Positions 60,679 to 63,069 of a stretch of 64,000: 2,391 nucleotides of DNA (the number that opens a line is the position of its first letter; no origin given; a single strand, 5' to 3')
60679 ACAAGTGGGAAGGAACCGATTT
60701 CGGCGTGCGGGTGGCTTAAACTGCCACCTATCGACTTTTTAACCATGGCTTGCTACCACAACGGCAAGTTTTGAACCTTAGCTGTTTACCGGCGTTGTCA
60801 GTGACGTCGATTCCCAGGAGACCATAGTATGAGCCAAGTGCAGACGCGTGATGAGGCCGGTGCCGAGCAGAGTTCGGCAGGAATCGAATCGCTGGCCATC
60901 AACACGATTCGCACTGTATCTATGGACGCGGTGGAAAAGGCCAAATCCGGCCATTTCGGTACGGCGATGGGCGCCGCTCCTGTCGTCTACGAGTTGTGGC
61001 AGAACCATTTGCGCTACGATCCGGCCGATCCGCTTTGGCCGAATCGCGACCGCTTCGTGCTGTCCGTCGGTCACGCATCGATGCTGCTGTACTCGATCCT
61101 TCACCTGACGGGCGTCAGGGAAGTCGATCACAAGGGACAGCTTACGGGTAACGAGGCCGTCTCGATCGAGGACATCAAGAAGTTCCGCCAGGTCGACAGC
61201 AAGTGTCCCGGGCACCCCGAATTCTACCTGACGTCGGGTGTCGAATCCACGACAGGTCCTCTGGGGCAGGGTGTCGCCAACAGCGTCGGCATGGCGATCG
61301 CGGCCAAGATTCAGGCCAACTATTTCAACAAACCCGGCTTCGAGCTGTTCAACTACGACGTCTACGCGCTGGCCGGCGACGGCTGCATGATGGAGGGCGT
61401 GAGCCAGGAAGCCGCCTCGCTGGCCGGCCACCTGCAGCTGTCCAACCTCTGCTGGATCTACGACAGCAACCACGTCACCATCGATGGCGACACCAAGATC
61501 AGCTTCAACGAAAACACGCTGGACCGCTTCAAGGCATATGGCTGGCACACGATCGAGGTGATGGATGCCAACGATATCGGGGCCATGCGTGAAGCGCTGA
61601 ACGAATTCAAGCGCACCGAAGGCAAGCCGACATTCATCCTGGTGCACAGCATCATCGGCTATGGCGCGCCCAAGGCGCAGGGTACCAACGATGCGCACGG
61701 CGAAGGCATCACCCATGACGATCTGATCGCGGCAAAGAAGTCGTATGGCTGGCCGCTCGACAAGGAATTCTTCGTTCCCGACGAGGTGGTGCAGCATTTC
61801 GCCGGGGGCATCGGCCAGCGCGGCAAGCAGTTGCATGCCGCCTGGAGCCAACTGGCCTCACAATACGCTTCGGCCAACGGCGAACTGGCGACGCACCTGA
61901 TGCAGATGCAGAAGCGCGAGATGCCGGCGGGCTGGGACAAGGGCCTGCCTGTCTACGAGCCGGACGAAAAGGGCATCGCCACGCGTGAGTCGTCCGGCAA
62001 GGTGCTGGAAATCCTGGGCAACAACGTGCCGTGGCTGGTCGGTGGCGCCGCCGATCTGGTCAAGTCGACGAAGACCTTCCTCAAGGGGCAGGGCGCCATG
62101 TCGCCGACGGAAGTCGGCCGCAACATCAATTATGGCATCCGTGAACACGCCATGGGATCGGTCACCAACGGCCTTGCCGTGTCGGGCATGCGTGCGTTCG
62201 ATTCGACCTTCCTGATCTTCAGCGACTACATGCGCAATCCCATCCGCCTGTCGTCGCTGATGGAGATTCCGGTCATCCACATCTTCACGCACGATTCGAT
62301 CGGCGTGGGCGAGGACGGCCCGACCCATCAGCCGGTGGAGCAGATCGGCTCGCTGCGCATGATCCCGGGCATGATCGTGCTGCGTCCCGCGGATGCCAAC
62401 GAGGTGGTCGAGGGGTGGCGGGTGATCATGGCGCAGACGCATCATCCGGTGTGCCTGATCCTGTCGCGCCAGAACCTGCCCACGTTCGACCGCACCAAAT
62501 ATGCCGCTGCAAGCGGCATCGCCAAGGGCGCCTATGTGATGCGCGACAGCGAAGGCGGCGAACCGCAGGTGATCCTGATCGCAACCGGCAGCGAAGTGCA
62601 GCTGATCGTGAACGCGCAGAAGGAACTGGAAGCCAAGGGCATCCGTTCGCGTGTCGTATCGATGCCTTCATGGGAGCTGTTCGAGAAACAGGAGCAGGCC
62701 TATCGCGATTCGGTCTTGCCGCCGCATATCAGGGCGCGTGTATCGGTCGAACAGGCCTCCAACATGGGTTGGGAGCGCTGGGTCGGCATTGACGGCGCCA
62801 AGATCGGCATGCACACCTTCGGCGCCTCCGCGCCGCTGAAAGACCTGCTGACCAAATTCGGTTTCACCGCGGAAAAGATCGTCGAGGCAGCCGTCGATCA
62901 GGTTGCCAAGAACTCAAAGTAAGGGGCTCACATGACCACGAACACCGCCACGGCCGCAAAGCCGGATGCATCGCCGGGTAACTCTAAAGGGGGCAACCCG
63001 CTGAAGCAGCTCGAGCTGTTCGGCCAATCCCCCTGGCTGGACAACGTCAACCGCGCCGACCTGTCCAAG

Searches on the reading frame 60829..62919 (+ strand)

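Call 67: search_protein_families(library=pfam, proteins=[window:60829-62919:+], max_evalue=0.00001)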
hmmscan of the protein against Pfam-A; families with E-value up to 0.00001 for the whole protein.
window:60829-62919:+ (697 aa): 4 families
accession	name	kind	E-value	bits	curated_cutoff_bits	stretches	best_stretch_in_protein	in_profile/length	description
PF00456.26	Transketolase_N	-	7.4e-123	410.2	22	1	20-366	2-334/334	Transketolase, thiamine diphosphate binding domain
PF02779.29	Transket_pyr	-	2e-47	161.5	27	1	382-551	2-173/174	Transketolase, pyrimidine binding domain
PF22613.1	Transketolase_C_1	-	3.7e-44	150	27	1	567-680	1-113/113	Transketolase-like TK C-terminal domain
PF02780.25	Transketolase_C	-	3.1e-10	40.5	25.9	1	578-684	9-124/124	Transketolase, C-terminal domain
